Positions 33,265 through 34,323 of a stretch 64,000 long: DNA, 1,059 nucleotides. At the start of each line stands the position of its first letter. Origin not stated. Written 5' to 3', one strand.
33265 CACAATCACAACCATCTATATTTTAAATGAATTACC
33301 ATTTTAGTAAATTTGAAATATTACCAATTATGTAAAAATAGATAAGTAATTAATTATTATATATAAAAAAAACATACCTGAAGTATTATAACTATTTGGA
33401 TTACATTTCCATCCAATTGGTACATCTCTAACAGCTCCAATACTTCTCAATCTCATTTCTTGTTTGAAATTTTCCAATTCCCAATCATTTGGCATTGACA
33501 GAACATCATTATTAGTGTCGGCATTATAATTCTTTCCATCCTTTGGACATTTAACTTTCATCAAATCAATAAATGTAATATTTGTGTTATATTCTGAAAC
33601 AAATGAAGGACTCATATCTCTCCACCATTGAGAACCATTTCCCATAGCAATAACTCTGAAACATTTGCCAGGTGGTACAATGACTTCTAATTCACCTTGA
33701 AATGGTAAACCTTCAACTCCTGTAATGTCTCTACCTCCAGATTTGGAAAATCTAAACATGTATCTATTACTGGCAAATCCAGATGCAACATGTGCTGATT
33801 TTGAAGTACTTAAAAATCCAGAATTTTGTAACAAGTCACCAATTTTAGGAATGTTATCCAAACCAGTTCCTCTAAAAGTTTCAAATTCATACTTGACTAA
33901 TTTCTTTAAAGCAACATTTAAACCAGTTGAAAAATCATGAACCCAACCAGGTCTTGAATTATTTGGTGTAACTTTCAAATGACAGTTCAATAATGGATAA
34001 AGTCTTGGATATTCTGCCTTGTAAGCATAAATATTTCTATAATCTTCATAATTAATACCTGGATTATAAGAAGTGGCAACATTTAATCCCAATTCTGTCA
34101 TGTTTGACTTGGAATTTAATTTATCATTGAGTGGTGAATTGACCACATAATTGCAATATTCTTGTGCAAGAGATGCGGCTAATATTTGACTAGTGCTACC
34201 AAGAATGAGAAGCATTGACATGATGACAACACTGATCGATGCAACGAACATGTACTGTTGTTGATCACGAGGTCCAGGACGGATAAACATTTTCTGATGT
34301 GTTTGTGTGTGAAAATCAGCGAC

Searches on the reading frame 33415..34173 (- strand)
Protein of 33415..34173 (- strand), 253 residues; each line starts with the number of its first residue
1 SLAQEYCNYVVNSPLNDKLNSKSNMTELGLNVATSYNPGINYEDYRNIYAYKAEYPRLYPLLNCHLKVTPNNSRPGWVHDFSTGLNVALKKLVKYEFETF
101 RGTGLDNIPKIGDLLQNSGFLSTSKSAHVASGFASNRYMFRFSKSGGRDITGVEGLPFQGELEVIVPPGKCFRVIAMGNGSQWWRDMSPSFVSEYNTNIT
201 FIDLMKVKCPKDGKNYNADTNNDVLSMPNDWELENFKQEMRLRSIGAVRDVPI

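Call 14: find_homologous_proteins(query=A2, max_evalue=0.001)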
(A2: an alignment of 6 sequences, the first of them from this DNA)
Query A2 (6 sequences) (253 aa, profile of the alignment): 1 proteins with E <= 0.001 among 1689 candidates.
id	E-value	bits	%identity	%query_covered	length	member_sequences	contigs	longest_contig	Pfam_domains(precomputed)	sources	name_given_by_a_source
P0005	2.1e-118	413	56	94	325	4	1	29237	PF01129.25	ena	-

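Call 27: predict_structure(alignment_id=A2)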
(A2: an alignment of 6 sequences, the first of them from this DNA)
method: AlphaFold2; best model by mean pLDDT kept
length: 253 residues; sequences in the alignment: 6
mean_pLDDT: 41.9   pTM: 0.38
mean pLDDT of the five models: 41.9, 38.7, 37.3, 36.1, 34.4
residues with pLDDT >= 90: 0; 70-90: 0; 50-70: 38; < 50: 215
segments of 3 or more residues with pLDDT < 50: 1-20, 24-107, 122-164, 177-200, 213-253
pLDDT, mean of each block of 10 residues (from residue 1): 41 45 45 34 46 38 37 39 39 38 46 57 39 40 42 34 52 52 39 36 57 42 33 44 35 28
secondary structure, 60 per line:
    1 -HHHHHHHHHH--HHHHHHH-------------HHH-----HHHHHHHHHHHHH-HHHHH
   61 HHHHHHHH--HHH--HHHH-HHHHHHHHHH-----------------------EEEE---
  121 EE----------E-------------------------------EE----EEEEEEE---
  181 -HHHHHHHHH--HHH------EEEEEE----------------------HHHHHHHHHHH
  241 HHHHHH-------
elements in order: H2-11 H14-20 H42-54 H56-68 H76-79 H81-90 E114-117 E171-177 H182-190 E202-207 H230-246

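Call 28: search_protein_representatives(alignment_id=A2)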
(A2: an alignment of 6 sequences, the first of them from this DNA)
Query: 6 sequences, 254 profile positions. Proteins with E-value up to 0.001 (for the whole library): 629; up to 1e-10: 31; up to 1e-30: 4. The best 150 are listed.
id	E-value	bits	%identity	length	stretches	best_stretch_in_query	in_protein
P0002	1.8e-119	414.5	-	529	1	1-254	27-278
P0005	6.8e-119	412.5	-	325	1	1-254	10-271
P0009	2.8e-69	250.0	-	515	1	6-254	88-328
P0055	2.2e-32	129.1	-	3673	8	72-174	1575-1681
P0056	3.6e-28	115.3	-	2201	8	90-181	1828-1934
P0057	3.2e-23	99.1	-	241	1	36-179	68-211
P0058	8.2e-23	97.7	-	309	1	6-211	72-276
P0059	1.7e-22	96.7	-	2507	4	51-187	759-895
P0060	2.9e-20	89.4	-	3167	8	96-176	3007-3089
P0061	7.5e-20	88.0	-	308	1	40-178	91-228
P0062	9.3e-20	87.7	-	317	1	25-177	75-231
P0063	1.6e-18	83.7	-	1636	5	52-178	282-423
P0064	4.3e-17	79.0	-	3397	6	80-177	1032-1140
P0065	1.9e-16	76.9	-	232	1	31-175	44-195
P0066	2.1e-15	73.5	-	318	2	57-137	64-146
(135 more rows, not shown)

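Call 29: search_solved_structures(query=A2, max_evalue=1, show_alignments=4)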
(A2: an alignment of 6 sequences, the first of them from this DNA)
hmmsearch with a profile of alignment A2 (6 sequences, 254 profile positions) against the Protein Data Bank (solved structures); distinct sequences matched with E-value up to 1: 13.
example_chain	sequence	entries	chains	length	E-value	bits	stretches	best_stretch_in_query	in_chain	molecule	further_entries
6dre_B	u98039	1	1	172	1.5e-08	37.8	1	42-175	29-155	PAAR repeat-containing protein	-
6drh_B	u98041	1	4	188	1.8e-08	37.5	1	41-175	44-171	PAAR repeat-containing protein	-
4xzj_A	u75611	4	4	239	2.6e-08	37.1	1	59-183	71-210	Putative NAD(+)--arginine ADP-ribosyltransferase Vis | NAD(+)--arginine ADP-ribosyltransferase Vis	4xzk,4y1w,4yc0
6gnn_C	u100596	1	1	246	6.7e-06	29.2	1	59-176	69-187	Exoenzyme T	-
6gn0_E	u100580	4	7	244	3.5e-05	26.8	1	59-159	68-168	Exoenzyme S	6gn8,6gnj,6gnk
2gwm_A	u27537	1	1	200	0.03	17.2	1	46-184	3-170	65 kDa virulence protein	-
2gwl_A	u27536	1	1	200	0.038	16.9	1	47-184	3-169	65 kDa virulence protein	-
4fml_A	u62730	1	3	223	0.11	15.4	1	53-169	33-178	VsdC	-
3nts_A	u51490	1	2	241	0.13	15.1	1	53-168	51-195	VsdC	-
1qs2_A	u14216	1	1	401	0.17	14.7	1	114-174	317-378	ADP-RIBOSYLTRANSFERASE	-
9vej_H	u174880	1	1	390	0.23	14.3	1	114-174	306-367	Vip2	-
9veg_H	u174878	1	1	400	0.24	14.2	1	114-174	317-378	Vip2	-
5zj4_A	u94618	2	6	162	0.57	13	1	116-170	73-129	ADP-ribosyltransferase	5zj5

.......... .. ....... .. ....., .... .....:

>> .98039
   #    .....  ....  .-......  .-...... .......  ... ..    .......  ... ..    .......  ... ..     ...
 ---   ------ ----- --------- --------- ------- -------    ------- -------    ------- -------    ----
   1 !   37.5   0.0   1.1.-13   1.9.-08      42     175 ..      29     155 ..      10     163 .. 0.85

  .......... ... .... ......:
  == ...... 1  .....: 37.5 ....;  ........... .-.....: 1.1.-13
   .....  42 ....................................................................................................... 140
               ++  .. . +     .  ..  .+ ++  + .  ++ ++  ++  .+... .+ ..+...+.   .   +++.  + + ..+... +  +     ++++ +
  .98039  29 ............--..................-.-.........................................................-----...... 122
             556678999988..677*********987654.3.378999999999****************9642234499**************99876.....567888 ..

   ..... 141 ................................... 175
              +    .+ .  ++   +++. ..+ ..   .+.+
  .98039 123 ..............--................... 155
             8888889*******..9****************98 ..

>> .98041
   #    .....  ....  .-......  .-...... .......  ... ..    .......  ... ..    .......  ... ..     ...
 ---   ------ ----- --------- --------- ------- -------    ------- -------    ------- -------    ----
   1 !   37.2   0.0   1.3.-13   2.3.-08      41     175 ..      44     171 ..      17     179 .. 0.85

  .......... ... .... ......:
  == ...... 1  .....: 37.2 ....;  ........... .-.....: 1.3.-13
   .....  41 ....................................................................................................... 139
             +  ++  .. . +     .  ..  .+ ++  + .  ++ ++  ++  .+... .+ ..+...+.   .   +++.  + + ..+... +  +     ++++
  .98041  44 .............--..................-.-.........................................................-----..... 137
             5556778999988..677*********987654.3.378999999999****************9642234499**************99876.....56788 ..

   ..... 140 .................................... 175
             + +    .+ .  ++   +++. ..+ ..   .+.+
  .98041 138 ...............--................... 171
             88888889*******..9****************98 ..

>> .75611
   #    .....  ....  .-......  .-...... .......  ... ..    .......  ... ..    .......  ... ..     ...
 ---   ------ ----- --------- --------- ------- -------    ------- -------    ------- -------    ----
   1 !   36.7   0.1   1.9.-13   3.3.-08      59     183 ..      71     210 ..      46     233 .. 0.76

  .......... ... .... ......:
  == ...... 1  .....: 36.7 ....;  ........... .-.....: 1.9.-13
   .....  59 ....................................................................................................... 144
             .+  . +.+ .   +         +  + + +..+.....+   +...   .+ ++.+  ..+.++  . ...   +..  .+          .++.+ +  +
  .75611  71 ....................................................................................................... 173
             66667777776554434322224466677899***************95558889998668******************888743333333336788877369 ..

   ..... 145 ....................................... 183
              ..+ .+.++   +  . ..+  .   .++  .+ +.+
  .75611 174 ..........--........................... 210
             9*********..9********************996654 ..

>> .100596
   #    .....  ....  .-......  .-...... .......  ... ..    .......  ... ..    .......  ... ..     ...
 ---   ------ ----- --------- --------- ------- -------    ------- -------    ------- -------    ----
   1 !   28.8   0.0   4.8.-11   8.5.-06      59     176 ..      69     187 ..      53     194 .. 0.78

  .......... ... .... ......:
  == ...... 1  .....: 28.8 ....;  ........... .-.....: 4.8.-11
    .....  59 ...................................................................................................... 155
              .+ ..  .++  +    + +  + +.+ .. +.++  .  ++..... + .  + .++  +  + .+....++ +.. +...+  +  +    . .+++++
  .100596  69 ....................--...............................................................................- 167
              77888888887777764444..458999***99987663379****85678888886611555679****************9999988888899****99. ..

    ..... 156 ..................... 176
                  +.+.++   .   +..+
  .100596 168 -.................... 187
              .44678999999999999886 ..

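Call 30: list_cluster_members(proteins=[P0002, P0009, P0055, P0056, P0057, P0058, P0059, P0061, P0062, P0065])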
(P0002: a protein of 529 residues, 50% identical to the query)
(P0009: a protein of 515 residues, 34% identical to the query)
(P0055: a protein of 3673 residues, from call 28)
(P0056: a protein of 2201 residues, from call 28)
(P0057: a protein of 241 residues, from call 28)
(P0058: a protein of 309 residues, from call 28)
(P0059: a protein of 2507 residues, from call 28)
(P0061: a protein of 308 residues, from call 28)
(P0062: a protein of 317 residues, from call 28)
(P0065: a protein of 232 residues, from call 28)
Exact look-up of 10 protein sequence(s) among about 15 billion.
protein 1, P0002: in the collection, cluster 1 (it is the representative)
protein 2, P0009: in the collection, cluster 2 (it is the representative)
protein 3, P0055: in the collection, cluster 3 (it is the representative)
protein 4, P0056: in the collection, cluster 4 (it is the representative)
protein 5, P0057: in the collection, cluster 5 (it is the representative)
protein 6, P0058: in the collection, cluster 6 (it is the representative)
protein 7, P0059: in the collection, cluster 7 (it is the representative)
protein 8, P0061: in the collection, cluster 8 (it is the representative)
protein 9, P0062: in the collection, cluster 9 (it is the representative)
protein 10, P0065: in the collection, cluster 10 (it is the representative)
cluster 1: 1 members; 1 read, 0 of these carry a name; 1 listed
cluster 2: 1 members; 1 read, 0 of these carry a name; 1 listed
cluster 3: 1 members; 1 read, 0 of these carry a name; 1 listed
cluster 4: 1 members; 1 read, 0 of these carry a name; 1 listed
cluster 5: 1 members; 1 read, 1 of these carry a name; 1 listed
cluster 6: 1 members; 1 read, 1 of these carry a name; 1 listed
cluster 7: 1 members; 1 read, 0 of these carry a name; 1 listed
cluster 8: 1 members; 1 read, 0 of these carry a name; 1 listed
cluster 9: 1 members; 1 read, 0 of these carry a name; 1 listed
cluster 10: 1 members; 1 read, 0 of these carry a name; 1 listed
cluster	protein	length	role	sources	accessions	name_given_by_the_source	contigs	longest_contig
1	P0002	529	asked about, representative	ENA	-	-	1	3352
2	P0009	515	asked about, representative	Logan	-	-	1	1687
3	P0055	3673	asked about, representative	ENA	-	-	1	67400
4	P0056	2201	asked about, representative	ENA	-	-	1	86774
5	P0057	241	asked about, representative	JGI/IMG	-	hypothetical protein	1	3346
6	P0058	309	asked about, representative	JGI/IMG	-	hypothetical protein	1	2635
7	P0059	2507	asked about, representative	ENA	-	-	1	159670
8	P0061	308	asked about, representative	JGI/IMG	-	-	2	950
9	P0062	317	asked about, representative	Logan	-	-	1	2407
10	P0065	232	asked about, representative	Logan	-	-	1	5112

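Call 31: search_protein_families(library=pfam, proteins=[P0055, P0056, P0059, P0057, P0058, P0061, P0062], max_evalue=0.001)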
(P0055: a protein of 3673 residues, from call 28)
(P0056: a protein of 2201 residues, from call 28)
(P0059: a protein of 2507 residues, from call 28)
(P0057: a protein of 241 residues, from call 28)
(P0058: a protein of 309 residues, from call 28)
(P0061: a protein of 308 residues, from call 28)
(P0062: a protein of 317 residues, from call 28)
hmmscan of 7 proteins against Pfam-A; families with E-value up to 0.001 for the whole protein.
P0055 (3673 aa): 4 families
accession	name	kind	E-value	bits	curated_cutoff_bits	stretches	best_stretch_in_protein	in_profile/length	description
PF03496.20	ADPrib_exo_Tox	-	7.1e-36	123.8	23.4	0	3528-3660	21-178/196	ADP-ribosyltransferase exoenzyme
PF01129.24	ART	-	1.9e-13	50.7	22.3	0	3504-3667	43-212/222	NAD:arginine ADP-ribosyltransferase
PF04233.19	Phage_Mu_F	-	5.6e-10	40.4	29.6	1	156-247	19-112/112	Phage Mu protein F like protein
PF12294.13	DUF3626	-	1.8e-05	24.4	27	0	3137-3203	48-113/301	Protein of unknown function (DUF3626)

P0056 (2201 aa): 1 family
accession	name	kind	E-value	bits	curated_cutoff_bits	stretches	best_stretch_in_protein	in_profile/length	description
PF03496.20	ADPrib_exo_Tox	-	1.5e-124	413.1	23.4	9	267-430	14-178/196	ADP-ribosyltransferase exoenzyme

P0059 (2507 aa): 2 families
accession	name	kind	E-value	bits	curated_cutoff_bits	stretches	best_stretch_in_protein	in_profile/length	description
PF03496.20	ADPrib_exo_Tox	-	3.8e-41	141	23.4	4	1974-2129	5-180/196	ADP-ribosyltransferase exoenzyme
PF01129.24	ART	-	9.3e-09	35.4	22.3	0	749-884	63-202/222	NAD:arginine ADP-ribosyltransferase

P0057 (241 aa): 2 families
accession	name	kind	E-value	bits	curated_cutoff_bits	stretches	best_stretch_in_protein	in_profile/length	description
PF03496.20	ADPrib_exo_Tox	-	2.8e-05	24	23.4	1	145-224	109-181/196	ADP-ribosyltransferase exoenzyme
PF01129.24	ART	-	8e-05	22.5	22.3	1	68-212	57-206/222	NAD:arginine ADP-ribosyltransferase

P0058 (309 aa): 2 families
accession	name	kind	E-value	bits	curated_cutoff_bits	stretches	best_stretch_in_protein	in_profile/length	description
PF01129.24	ART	-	9.8e-13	48.4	22.3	1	104-243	61-205/222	NAD:arginine ADP-ribosyltransferase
PF03496.20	ADPrib_exo_Tox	-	0.00018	21.4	23.4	0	91-248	3-183/196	ADP-ribosyltransferase exoenzyme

P0061 (308 aa): 0 families

P0062 (317 aa): 0 families

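Call 46: search_solved_structures(query=A4, max_evalue=10, show_alignments=0)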
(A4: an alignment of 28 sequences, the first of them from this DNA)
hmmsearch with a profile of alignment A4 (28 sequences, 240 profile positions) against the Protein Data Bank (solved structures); distinct sequences matched with E-value up to 10: 69 (the best 60 are shown).
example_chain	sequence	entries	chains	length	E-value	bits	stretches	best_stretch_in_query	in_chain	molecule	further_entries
6drh_B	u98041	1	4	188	1.6e-31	112.8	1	35-189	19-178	PAAR repeat-containing protein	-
6dre_B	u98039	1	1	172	3.3e-31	111.8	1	40-189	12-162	PAAR repeat-containing protein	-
4xzj_A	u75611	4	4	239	2.7e-29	105.5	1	50-208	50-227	Putative NAD(+)--arginine ADP-ribosyltransferase Vis | NAD(+)--arginine ADP-ribosyltransferase Vis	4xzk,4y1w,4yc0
6gnn_C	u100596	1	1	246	8.1e-22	81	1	42-201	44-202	Exoenzyme T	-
3u0j_B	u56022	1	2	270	3.6e-18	69.1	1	46-183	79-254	Type III effector HopU1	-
6gn0_E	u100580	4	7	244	9.7e-18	67.7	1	52-203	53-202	Exoenzyme S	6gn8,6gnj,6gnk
1gxy_A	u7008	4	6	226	3.2e-16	62.7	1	18-180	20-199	T-CELL ECTO-ADP-RIBOSYLTRANSFERASE 2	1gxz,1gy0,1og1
2gwm_A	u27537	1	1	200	5e-16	62.1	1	54-212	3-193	65 kDa virulence protein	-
2gwl_A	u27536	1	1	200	6.2e-16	61.7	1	55-214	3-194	65 kDa virulence protein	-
8za7_B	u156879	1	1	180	7e-16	61.6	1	49-186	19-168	Lmo0066 protein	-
6k94_A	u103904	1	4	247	8.2e-15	58.1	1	41-188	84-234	Type III effector XopAI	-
6k93_A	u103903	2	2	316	1.6e-14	57.1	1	42-188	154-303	Type III effector XopAI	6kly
4fk7_A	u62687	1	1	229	2.6e-14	56.4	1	42-180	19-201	Putative ADP-ribosyltransferase Certhrax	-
1og4_A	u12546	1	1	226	4.6e-14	55.6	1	18-180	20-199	T-CELL ECTO-ADP-RIBOSYLTRANSFERASE 2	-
3nts_A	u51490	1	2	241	5.3e-14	55.4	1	50-187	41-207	VsdC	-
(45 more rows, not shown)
